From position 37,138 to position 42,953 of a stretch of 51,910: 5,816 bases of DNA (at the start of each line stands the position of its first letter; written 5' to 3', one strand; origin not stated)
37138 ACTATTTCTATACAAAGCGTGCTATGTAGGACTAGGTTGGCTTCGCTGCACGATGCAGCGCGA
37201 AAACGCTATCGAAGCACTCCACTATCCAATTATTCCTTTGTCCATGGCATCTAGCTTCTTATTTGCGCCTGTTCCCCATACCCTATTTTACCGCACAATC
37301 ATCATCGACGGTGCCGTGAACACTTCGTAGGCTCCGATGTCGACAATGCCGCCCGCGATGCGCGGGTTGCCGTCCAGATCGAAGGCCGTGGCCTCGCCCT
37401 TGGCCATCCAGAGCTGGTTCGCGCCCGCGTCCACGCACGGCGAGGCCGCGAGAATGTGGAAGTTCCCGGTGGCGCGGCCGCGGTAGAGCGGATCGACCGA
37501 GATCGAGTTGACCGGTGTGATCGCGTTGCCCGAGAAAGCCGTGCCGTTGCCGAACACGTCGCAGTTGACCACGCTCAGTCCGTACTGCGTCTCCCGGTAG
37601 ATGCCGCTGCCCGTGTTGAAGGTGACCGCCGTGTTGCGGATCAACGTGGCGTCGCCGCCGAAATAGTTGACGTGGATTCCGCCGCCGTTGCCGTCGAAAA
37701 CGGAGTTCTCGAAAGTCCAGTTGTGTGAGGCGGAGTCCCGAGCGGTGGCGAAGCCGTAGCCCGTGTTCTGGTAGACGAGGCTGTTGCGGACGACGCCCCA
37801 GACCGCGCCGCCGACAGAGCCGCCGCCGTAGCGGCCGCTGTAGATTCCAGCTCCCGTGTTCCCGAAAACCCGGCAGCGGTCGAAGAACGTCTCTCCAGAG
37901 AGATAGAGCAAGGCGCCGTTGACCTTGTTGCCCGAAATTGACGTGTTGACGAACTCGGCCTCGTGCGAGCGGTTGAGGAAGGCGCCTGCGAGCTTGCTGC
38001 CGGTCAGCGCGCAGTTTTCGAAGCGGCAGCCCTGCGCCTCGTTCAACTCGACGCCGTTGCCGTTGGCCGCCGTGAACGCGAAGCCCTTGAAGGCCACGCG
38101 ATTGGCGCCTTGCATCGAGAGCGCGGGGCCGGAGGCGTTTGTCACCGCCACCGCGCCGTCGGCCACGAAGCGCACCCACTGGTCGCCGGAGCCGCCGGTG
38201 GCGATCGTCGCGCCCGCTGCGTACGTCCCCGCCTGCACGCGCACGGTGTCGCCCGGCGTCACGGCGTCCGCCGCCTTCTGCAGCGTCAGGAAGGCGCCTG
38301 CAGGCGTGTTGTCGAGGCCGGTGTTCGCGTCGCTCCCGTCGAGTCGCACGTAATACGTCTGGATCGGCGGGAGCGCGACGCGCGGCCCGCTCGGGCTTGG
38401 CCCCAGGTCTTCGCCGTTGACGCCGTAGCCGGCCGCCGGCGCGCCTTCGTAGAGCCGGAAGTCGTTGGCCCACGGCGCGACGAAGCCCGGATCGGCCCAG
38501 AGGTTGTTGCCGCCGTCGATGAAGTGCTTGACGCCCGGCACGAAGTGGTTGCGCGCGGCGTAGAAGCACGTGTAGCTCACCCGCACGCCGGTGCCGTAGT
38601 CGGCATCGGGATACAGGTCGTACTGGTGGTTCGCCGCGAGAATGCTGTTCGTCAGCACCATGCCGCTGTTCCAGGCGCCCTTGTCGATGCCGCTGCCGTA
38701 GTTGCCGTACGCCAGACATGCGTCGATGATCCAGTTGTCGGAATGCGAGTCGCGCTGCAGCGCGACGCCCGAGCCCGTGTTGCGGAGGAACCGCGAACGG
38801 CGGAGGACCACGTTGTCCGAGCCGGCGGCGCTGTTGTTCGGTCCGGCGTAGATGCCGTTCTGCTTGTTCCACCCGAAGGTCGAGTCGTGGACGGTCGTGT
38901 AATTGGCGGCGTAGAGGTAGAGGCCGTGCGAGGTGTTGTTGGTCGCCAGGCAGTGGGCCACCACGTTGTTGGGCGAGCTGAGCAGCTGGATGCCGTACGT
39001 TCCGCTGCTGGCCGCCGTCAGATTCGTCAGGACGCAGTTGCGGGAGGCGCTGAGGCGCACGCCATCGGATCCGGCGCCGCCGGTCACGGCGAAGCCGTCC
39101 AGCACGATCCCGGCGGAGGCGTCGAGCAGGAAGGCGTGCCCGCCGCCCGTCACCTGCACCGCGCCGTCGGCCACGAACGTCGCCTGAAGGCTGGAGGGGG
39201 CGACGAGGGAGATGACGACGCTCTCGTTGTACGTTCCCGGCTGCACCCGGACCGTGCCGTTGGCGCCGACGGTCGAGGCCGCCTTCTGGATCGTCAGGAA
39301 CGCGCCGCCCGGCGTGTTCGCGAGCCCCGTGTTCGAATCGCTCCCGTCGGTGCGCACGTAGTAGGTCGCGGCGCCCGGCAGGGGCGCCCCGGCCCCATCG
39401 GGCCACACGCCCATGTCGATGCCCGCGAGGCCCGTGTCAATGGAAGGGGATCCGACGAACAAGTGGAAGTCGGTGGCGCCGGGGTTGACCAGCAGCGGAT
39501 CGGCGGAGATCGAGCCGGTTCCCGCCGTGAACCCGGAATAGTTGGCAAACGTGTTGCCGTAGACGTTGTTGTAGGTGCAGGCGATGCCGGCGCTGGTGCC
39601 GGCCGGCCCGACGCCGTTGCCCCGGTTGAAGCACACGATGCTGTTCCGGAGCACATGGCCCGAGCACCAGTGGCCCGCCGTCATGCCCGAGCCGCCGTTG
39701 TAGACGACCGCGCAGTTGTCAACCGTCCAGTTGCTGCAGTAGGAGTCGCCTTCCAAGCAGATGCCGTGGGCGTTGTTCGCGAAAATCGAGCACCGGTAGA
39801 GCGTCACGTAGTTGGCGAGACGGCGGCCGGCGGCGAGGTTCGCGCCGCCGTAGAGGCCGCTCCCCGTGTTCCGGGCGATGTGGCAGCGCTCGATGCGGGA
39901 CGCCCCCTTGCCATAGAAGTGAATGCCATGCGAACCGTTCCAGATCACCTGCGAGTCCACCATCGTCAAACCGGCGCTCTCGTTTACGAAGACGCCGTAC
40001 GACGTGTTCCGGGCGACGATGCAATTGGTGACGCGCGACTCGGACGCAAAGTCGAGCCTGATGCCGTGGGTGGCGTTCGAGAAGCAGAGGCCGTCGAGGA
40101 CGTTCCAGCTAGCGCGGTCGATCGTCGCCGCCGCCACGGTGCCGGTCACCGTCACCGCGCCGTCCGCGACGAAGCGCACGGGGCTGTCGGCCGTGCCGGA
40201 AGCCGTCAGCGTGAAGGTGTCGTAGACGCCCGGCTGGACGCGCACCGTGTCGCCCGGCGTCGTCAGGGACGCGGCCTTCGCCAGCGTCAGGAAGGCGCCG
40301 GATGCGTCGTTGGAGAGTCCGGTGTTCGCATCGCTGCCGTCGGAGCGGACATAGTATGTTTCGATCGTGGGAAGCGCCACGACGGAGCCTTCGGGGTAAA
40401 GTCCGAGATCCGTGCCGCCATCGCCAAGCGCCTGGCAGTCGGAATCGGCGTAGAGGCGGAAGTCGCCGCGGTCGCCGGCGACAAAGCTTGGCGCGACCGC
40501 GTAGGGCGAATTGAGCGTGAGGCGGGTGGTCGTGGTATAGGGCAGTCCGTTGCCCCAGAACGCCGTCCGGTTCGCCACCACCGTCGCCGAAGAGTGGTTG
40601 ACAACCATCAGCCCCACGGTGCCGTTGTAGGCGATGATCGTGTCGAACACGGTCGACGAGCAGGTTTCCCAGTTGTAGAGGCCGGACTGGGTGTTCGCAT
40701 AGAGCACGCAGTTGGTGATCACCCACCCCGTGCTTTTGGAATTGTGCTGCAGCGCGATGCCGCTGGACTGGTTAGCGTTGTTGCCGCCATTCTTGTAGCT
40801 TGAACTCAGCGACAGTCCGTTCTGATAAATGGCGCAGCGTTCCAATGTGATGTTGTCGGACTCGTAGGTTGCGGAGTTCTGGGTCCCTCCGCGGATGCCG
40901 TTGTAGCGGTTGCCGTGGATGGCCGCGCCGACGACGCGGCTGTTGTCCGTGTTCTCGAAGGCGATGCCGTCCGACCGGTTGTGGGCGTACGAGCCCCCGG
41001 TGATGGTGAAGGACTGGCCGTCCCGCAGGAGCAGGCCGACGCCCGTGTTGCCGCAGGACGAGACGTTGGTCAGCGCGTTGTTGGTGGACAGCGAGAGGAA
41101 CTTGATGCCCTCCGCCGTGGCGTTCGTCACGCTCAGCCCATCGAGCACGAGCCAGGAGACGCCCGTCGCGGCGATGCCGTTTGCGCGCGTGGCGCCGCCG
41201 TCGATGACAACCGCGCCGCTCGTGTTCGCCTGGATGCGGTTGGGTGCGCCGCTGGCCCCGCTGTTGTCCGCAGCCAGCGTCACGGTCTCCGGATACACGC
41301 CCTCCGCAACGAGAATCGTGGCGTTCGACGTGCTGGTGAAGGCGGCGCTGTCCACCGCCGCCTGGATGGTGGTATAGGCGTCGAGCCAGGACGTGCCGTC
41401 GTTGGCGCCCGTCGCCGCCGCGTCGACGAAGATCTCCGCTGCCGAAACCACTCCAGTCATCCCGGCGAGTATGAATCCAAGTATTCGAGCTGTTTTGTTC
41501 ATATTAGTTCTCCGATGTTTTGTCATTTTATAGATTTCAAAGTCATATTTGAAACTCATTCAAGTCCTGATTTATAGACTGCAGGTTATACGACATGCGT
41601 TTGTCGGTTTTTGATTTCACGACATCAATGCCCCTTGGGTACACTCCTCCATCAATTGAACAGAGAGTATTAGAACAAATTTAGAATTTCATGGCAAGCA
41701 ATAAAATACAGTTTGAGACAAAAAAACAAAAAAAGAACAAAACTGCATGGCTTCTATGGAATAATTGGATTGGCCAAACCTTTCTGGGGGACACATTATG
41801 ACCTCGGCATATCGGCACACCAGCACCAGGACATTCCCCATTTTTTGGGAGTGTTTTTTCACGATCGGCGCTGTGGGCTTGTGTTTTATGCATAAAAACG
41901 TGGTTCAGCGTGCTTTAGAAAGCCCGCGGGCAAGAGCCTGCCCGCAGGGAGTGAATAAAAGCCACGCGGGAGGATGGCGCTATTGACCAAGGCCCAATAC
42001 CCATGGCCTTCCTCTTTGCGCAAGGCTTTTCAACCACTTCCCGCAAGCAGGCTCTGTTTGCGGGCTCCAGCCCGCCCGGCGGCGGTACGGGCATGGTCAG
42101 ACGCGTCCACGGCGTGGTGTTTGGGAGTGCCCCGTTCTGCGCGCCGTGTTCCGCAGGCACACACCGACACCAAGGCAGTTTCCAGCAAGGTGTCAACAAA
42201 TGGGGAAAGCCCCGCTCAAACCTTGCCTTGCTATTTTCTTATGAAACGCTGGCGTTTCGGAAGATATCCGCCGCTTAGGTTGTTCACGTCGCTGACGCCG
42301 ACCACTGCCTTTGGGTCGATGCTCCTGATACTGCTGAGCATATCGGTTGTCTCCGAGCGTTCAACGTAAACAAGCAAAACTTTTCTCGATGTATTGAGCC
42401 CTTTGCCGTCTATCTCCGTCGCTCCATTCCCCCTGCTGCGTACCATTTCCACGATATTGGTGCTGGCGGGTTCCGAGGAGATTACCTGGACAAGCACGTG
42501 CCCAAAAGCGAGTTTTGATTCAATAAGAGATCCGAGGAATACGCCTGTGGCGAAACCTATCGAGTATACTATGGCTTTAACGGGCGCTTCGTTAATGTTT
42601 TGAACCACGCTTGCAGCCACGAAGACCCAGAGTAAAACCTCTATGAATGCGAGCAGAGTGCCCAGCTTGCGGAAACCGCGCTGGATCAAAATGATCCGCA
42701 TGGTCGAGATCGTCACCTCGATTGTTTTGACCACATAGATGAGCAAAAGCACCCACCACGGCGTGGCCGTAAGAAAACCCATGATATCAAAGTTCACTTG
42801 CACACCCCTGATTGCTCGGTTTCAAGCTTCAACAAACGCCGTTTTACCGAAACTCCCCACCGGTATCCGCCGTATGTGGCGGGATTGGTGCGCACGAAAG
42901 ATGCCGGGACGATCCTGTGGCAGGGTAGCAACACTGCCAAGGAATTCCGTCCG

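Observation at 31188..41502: Secreted beta-helix paralogs share a conserved signal peptide and an unclassified ultra-short C-terminal tail ending M-[MI]-[IL]-[VFI]-R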

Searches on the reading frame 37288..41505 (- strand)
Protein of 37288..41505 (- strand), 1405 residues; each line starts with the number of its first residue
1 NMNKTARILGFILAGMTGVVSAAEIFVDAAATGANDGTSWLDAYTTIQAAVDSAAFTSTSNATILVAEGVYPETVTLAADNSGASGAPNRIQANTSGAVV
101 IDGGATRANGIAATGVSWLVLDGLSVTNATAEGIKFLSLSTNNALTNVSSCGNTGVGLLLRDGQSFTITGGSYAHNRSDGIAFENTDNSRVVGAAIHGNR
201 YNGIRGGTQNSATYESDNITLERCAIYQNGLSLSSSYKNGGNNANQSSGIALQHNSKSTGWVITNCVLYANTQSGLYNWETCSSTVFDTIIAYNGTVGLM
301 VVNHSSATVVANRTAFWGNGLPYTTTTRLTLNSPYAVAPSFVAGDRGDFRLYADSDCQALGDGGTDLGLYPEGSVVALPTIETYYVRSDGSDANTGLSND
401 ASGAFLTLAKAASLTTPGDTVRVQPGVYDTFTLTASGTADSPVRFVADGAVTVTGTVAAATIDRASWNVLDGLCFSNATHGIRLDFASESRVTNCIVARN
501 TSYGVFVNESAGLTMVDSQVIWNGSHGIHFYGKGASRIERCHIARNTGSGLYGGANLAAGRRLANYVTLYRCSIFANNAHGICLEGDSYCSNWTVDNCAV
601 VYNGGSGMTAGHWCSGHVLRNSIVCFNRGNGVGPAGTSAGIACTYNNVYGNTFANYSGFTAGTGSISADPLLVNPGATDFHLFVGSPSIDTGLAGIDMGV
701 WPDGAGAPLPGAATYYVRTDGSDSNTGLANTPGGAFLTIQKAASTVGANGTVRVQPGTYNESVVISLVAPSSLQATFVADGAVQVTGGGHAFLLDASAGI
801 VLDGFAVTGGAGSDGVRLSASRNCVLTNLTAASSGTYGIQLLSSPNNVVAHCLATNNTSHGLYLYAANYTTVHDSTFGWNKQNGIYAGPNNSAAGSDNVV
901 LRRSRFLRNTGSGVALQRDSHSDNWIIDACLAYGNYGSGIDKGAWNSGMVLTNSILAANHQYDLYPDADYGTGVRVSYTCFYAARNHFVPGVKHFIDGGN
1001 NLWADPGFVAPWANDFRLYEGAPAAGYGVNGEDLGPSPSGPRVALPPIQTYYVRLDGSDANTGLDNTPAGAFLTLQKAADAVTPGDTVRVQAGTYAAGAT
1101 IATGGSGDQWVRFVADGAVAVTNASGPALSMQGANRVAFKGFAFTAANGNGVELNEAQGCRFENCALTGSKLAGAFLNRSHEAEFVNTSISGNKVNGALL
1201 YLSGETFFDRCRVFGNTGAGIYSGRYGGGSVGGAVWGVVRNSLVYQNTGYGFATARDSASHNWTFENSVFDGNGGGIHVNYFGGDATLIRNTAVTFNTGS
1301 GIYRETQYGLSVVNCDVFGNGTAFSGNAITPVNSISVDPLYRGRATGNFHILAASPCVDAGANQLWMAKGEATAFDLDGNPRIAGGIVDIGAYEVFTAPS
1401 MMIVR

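Call 6: search_protein_families(library=ncbifam, proteins=[window:37288-41505:-], max_evalue=0.01)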
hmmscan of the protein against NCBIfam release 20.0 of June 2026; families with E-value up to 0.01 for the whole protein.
window:37288-41505:- (1405 aa): 3 families
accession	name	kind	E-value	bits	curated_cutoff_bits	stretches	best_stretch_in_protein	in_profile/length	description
TIGR04247.1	NosD_copper_fam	subfamily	1.8e-10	39.9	300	1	739-906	1-172/377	nitrous oxide reductase family maturation protein NosD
NF041518.1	choice_anch_Q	domain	1.3e-08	34.9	25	1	1345-1395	13-57/58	choice-of-anchor Q domain-containing protein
TIGR03804.1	para_beta_helix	repeat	1.8e-07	30.8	19.45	2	815-858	1-43/44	parallel beta-helix repeat protein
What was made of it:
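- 37324..37473 (-): p1 choice-of-anchor Q cap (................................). The model ends one residue after GAYE (call 6).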

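Call 7: search_protein_families(library=pfam, proteins=[window:37288-41505:-], max_evalue=0.01)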
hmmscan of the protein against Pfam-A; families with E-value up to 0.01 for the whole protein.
window:37288-41505:- (1405 aa): 6 families
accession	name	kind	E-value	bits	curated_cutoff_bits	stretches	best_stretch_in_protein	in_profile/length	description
PF13229.12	Beta_helix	-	2.6e-60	203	25.9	5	1129-1292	3-157/158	Right handed beta helix region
PF05048.19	NosD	-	4.8e-33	114.8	23.6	5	793-927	42-165/212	Periplasmic copper-binding protein (NosD)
PF17161.10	DUF5123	-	1.8e-09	39.2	35.1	0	262-355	2-102/113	Domain of unknown function (DUF5123)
PF14592.12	Chondroitinas_B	-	3.5e-06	26.7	24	0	60-106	16-61/426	Chondroitinase B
PF01095.25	Pectinesterase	-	4.6e-05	22.8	27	0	34-80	5-48/298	Pectinesterase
PF07602.17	DUF1565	-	0.00017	21.5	20.3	1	720-964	2-232/257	Protein of unknown function (DUF1565)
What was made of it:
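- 37288..41502 (-): p1: a 1404-aa secreted protein made of four tandem right-handed beta-helix modules, ending in choice-of-anchor Q plus the tail. Pfam Beta_helix 2.6e-60 and NosD 4.8e-33 (call 7).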

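Call 9: find_encoding_contigs(protein=window:37288-41505:-, flank=10000, max_places=6)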
Protein window:37288-41505:- (1405 aa): no gene with exactly this product is on record in the collection.

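Call 27: find_encoding_contigs(protein=window:37288-41502:-, flank=10000, max_places=4)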
Protein window:37288-41502:- (1404 aa): no gene with exactly this product is on record in the collection.
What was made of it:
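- Tried and rejected: Calls 9 and 27: exact look-up of p1 in the assembly index failed.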

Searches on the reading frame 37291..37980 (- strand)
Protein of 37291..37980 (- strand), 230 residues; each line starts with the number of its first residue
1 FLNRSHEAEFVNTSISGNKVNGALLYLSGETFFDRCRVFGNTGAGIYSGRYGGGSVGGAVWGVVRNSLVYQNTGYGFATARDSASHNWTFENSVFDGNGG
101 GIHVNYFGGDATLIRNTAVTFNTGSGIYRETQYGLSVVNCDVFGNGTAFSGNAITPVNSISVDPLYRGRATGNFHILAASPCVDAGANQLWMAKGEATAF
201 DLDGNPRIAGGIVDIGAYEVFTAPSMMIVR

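Call 44: predict_structure(alignment_id=A3)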
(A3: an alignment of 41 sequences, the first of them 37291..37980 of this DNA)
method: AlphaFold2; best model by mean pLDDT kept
length: 230 residues; sequences in the alignment: 41
mean_pLDDT: 82.6   pTM: 0.84
mean pLDDT of the five models: 82.6, 82.0, 79.3, 78.6, 70.7
residues with pLDDT >= 90: 108; 70-90: 82; 50-70: 34; < 50: 6
segments of 3 or more residues with pLDDT < 50: 1-4
pLDDT, mean of each block of 10 residues (from residue 1): 60 93 81 93 90 62 93 93 81 95 76 92 89 83 77 70 92 90 91 80 79 80 58
secondary structure, 60 per line:
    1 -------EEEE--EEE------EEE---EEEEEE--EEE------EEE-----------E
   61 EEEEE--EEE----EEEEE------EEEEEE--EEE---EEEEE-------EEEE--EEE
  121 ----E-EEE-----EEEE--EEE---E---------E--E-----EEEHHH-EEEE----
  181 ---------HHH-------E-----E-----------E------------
elements in order: E8-11 E14-16 E23-25 E29-34 E37-39 E46-48 E60-65 E68-70 E75-79 E86-91 E94-96 E100-104 E112-115 E118-120 E127-129 E135-138 E141-143 E166-168 E173-176
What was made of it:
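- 37291..37323 (-): p1 tail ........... (11 aa), followed by the stop codon at 37288-37290. AF2 gives pLDDT 58 for the last ten residues (call 44).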

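Call 50: fold_search(model_id=the predicted structure, library=pdb)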
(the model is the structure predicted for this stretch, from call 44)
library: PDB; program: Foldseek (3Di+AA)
matches with E <= 10: 254; with E <= 0.001: 1
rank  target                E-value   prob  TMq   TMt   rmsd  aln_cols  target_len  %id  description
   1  7dmk_B                5.7e-04  1.00  0.45  0.16   9.9       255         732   12  PL6 alginate lyase BcAlyPL6 (released 2021-10-06)
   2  7dmk_C                1.4e-03  1.00  0.47  0.18   7.3       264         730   12  PL6 alginate lyase BcAlyPL6 (released 2021-10-06)
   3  1ru4                  1.9e-03  1.00  0.44  0.29   7.8       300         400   14  Crystal structure of pectate lyase Pel9A (released 2004-04-13)
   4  5gqc_A                2.0e-03  0.98  0.33  0.16  11.6       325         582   15  Crystal structure of lacto-N-biosidase LnbX from Bifidobacterium longum subsp. longum, ligand-free form (released 2017-04-19)
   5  4nk6                  2.1e-03  1.00  0.50  0.28   4.9       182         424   14  Crystal Structure of the periplasmic alginate epimerase AlgG (released 2014-01-15)
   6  7dmk_A                2.1e-03  1.00  0.46  0.17   9.5       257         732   14  PL6 alginate lyase BcAlyPL6 (released 2021-10-06)
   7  4ozy                  2.5e-03  1.00  0.48  0.28   4.3       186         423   12  Crystal Structure of the periplasmic alginate epimerase AlgG T265N mutant (released 2015-03-04)
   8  5gqc_D                5.0e-03  0.97  0.37  0.18  11.0       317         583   16  Crystal structure of lacto-N-biosidase LnbX from Bifidobacterium longum subsp. longum, ligand-free form (released 2017-04-19)
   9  7dmk_D                8.7e-03  0.99  0.43  0.16  10.8       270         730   14  PL6 alginate lyase BcAlyPL6 (released 2021-10-06)
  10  7v6i_A                1.3e-02  0.91  0.35  0.16  11.7       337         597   13  Crystal structure of lacto-N-biosidase BsaX from Bifidobacterium saguini, lacto-N-biose complex (released 2022-02-09)
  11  5dn0                  1.4e-02  0.41  0.21  0.22  11.6       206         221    9  t1555 loop variant (released 2016-08-31)
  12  4nk8                  1.5e-02  1.00  0.43  0.25   6.6       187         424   14  Crystal Structure of the periplasmic alginate epimerase AlgG D317A mutant (released 2014-01-15)
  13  2xtx_A                2.6e-02  0.23  0.19  0.20  13.4       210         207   11  Structure of QnrB1 (M102R-Trypsin Treated), a plasmid-mediated fluoroquinolone resistance protein (released 2010-10-20)
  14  4yei_A                2.6e-02  0.16  0.16  0.16  14.4       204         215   10  Beta1mut synthetic solenoid protein (released 2016-03-09)
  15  5dqa_C                3.0e-02  0.14  0.15  0.16  13.0       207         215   10  t3284 loop variant of beta1 (released 2016-08-31)
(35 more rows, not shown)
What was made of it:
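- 37288..41502 (-): Foldseek finds PL6 alginate lyase, Pel9A and AlgG folds (call 50).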

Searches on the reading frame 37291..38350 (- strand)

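Call 40: search_solved_structures(query=window:37291-38350:-, max_evalue=0.01, show_alignments=1)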
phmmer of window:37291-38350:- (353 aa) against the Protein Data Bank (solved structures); distinct sequences matched with E-value up to 0.01: 0.

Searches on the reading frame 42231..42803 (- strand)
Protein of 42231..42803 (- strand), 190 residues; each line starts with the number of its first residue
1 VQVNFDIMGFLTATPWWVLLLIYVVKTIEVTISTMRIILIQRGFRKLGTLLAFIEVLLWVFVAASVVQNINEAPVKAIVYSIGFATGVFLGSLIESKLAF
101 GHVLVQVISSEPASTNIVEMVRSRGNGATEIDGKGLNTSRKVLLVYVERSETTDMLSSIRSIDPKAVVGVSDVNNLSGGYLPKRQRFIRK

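Call 43: search_protein_families(library=pfam, proteins=[window:42231-42803:-], max_evalue=0.00001)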
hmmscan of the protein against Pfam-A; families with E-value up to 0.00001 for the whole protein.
window:42231-42803:- (190 aa): 2 families
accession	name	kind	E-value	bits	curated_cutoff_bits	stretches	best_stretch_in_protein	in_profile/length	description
PF18955.5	DUF5698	-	3.4e-17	63.1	27.5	1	34-91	1-57/58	Domain of unknown function (DUF5698)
PF10035.14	DUF2179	-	2.6e-10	40.4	22.8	1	127-178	2-55/55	Uncharacterized protein conserved in bacteria (DUF2179)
